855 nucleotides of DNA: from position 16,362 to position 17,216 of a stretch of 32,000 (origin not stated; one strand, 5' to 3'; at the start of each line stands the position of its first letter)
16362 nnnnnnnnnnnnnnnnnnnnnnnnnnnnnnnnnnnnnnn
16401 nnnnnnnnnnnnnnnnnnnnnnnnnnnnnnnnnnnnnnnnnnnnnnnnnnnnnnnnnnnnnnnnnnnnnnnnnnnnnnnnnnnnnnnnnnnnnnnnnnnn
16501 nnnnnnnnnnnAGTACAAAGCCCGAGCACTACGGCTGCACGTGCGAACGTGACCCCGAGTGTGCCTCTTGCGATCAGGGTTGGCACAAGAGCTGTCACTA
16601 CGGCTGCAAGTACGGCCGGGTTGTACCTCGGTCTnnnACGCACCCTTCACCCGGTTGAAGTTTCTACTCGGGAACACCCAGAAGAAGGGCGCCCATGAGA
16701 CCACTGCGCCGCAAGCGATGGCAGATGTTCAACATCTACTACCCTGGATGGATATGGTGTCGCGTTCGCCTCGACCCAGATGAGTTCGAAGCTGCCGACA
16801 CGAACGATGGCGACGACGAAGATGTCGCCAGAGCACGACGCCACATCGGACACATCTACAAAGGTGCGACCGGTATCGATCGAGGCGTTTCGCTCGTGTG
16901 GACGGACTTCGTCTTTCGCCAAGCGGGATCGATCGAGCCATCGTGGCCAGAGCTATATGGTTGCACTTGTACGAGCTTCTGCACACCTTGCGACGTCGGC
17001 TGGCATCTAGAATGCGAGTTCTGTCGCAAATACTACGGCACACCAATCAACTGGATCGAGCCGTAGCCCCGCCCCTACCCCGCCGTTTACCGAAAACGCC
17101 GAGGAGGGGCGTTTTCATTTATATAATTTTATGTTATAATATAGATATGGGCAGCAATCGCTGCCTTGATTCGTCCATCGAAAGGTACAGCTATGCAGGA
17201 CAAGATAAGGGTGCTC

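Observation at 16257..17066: Tandem paralogous proteins sharing a novel-looking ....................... metal-binding array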

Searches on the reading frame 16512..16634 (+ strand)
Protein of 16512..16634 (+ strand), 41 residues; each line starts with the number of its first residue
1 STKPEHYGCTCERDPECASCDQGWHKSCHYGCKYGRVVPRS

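Call 63: search_solved_structures(query=A6, max_evalue=10, show_alignments=4)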
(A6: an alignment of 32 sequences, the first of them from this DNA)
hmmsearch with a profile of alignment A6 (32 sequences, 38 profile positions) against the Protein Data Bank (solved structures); distinct sequences matched with E-value up to 10: 5.
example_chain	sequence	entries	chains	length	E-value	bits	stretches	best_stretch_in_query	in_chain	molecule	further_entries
2yt5_A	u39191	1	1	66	0.33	13.9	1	15-28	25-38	Metal-response element-binding transcription factor 2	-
9atn_A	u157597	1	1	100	0.92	12.5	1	15-27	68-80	Histone-lysine N-methyltransferase 2D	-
2ysm_A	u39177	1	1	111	1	12.4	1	15-27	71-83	Myeloid/lymphoid or mixed-lineage leukemia protein 3 homolog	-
5vab_A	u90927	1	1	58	1.4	11.9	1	16-27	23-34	ATXR5 PHD domain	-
1v5n_A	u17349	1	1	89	8.5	9.4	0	3-29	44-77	PDI-like Hypothetical Protein At1g60420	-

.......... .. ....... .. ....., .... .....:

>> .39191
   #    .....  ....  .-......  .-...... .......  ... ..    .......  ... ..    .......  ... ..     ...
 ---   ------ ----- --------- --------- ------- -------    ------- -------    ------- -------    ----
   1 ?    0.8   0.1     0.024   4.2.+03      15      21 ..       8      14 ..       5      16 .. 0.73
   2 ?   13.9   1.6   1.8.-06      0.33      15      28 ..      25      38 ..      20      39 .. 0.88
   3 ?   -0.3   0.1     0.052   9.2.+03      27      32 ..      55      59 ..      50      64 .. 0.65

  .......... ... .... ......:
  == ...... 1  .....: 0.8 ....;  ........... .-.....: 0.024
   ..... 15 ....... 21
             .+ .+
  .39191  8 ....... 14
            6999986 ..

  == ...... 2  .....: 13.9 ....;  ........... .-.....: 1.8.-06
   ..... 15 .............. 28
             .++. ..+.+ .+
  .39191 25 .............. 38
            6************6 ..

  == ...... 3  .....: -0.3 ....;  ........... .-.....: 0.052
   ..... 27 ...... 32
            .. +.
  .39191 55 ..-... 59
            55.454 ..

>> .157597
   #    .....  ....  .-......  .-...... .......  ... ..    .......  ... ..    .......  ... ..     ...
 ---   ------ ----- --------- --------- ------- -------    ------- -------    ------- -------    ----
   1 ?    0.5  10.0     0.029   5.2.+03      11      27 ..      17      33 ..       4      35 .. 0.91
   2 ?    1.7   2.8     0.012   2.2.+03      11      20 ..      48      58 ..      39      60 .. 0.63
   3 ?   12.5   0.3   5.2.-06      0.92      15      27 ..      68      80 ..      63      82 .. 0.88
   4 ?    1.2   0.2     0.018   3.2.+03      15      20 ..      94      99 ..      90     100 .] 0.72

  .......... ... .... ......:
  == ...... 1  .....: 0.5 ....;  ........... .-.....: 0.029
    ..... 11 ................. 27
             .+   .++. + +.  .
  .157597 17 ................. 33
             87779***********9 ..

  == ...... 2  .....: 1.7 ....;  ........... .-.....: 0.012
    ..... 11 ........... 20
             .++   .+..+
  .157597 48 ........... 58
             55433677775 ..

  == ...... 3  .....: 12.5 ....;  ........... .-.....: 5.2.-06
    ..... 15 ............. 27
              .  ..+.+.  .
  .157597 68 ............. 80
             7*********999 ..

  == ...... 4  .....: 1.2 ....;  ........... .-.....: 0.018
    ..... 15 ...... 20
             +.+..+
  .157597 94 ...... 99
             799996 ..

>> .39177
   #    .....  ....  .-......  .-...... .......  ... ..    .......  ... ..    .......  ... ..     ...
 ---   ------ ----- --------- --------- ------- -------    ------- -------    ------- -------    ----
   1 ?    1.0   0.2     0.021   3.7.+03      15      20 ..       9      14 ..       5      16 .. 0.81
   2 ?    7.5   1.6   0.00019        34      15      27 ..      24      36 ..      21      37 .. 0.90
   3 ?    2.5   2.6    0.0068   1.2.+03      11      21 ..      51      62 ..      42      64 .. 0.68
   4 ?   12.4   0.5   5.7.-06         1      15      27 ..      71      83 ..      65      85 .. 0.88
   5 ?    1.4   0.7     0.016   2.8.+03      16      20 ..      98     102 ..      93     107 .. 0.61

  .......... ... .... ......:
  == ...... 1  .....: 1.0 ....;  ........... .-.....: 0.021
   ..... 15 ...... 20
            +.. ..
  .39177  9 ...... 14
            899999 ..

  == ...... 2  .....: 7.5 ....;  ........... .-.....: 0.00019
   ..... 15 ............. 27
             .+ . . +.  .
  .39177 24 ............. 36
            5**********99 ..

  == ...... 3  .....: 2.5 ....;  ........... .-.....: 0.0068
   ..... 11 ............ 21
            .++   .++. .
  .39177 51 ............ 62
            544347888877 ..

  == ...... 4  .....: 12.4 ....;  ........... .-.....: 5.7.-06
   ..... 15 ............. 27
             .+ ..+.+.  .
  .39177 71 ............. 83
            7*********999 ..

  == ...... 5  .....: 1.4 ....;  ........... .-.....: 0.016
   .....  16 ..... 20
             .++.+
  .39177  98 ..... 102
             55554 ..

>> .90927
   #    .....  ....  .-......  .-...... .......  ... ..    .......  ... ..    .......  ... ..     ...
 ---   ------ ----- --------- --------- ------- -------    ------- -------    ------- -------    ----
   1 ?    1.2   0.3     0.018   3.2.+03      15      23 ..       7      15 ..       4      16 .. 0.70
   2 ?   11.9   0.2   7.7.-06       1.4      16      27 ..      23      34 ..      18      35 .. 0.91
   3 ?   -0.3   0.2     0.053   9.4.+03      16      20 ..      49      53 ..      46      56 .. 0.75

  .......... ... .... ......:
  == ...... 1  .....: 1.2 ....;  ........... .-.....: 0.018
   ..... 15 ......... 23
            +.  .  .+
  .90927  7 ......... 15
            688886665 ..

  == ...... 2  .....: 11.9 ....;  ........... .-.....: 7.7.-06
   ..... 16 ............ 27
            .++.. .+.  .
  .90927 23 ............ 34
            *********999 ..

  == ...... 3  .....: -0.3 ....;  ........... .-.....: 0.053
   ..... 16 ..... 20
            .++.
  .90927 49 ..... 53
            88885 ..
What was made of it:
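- On PHD finger (PF00628): The C-terminal profile against PDB gave best E 0.33 over 14 residues (call 63).
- Closest known: PHD finger. Same: PHD fingers are the only solved structures retrieved by the C-terminal profile: MTF2 2yt5, KMT2D 9atn, MLL3 2ysm and ATXR5 5vab (call 63).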

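Call 76: predict_structure(alignment_id=A7)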
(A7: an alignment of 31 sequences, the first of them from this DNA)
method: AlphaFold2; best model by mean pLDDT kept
length: 41 residues; sequences in the alignment: 31
mean_pLDDT: 85.9   pTM: 0.50
mean pLDDT of the five models: 85.9, 85.0, 83.7, 80.9, 74.8
residues with pLDDT >= 90: 12; 70-90: 27; 50-70: 2; < 50: 0
segments of 3 or more residues with pLDDT < 50: none
pLDDT, mean of each block of 10 residues (from residue 1): 84 86 89 87 68
secondary structure, 60 per line:
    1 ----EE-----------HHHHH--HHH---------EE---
elements in order: H18-22

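Call 78: fold_search(model_id=the predicted structure, library=pdb)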
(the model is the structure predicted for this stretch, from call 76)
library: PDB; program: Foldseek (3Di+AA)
matches with E <= 10: 1; with E <= 0.001: 0
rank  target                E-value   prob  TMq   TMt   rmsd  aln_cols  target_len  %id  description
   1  5k1s_B                8.2e+00  0.03  0.31  0.06   4.9        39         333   18  crystal structure of AibC (released 2016-08-10)
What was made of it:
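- On PHD finger (PF00628): Foldseek of the confident C-terminal model found no PDB hit with E below 8 (call 78).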

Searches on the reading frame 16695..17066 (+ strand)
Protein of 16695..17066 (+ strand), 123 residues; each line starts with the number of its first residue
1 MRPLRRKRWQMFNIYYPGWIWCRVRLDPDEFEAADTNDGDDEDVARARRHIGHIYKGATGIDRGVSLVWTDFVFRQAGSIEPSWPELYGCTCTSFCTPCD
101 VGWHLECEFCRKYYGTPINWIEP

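Call 7: search_protein_families(library=pfam, proteins=[window:16695-17066:+], max_evalue=1)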
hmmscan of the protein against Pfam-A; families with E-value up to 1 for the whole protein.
window:16695-17066:+ (123 aa): 1 family
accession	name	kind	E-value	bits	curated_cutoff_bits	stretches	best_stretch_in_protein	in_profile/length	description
PF12171.14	zf-C2H2_jaz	-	0.16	12.7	22.6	1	105-120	2-17/27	Zinc-finger double-stranded RNA-binding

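Call 8: search_protein_families(library=phrogs, proteins=[window:16695-17066:+], max_evalue=1)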
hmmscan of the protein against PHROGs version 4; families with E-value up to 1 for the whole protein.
window:16695-17066:+ (123 aa): 0 families

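Call 11: find_homologous_proteins(query=window:16695-17066:+, max_evalue=0.01)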
Query window:16695-17066:+ (123 aa): 2 proteins with E <= 0.01 among 3 candidates.
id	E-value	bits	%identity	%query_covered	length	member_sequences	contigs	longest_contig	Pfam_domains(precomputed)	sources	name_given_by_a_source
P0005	3.2e-67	243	83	98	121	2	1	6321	-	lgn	-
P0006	9.9e-60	219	77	92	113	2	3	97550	-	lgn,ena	-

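Call 32: find_encoding_contigs(protein=P0006, flank=6000, max_places=3)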
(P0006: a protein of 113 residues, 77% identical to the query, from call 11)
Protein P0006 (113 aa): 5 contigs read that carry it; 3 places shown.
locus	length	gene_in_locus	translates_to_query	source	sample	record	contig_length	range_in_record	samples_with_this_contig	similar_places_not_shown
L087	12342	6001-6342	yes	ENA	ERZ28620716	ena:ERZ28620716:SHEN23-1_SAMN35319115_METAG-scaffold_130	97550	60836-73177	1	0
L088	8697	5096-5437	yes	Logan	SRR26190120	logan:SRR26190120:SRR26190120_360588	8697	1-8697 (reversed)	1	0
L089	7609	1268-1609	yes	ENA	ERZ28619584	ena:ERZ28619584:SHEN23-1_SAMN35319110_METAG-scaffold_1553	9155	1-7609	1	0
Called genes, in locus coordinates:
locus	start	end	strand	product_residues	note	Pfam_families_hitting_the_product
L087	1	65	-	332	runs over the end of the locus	PF02779:Transket_pyr, PF02780:Transketolase_C, PF22613:Transketolase_C_1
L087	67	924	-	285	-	PF13292:DXP_synthase_N (weak), PF00456:Transketolase_N, PF00676:E1_dh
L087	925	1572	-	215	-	PF00834:Ribul_P_3_epim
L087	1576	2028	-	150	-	PF02502:LacAB_rpiB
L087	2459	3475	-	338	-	PF00044:Gp_dh_N, PF02800:Gp_dh_C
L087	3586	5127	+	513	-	PF13328:HD_4, PF01966:HD, PF04607:RelA_SpoT, PF02824:TGS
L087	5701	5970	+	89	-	-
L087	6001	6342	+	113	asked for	-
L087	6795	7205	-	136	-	PF00293:NUDIX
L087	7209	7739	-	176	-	PF00719:Pyrophosphatase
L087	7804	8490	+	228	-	PF03009:GDPD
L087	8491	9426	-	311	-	PF07992:Pyr_redox_2, PF13738:Pyr_redox_3, PF00070:Pyr_redox (weak)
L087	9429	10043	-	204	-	PF00254:FKBP_C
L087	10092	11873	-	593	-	PF00664:ABC_membrane, PF02463:SMC_N, PF00005:ABC_tran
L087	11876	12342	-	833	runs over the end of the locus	PF01588:tRNA_bind, PF03483:B3_4, PF03484:B5, PF17759:tRNA_synthFbeta, PF03147:FDX-ACB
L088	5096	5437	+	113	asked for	-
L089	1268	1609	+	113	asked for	-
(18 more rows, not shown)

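Call 68: search_protein_families(library=ncbifam, proteins=[window:16695-17066:+], max_evalue=0.1)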
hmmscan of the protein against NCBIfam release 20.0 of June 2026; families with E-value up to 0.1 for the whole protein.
window:16695-17066:+ (123 aa): 0 families

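Call 69: search_protein_families(library=padloc, proteins=[window:16695-17066:+], max_evalue=0.1)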
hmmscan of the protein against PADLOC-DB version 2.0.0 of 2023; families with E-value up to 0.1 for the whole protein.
window:16695-17066:+ (123 aa): 0 families

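Call 87: find_encoding_contigs(protein=P0005, flank=6000, max_places=2)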
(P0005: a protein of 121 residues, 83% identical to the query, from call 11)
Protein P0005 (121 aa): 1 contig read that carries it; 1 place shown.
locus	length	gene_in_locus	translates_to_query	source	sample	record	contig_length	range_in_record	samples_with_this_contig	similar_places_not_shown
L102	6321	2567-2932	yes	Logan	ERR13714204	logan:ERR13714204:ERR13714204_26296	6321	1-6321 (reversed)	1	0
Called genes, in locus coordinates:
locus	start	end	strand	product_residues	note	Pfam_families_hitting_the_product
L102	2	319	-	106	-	?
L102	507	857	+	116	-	-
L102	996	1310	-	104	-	-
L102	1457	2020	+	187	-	-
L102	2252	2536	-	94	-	-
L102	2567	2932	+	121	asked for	-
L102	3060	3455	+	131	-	-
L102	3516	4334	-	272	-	-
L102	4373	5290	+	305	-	PF00561:Abhydrolase_1 (weak), PF12697:Abhydrolase_6 (weak)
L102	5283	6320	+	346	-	?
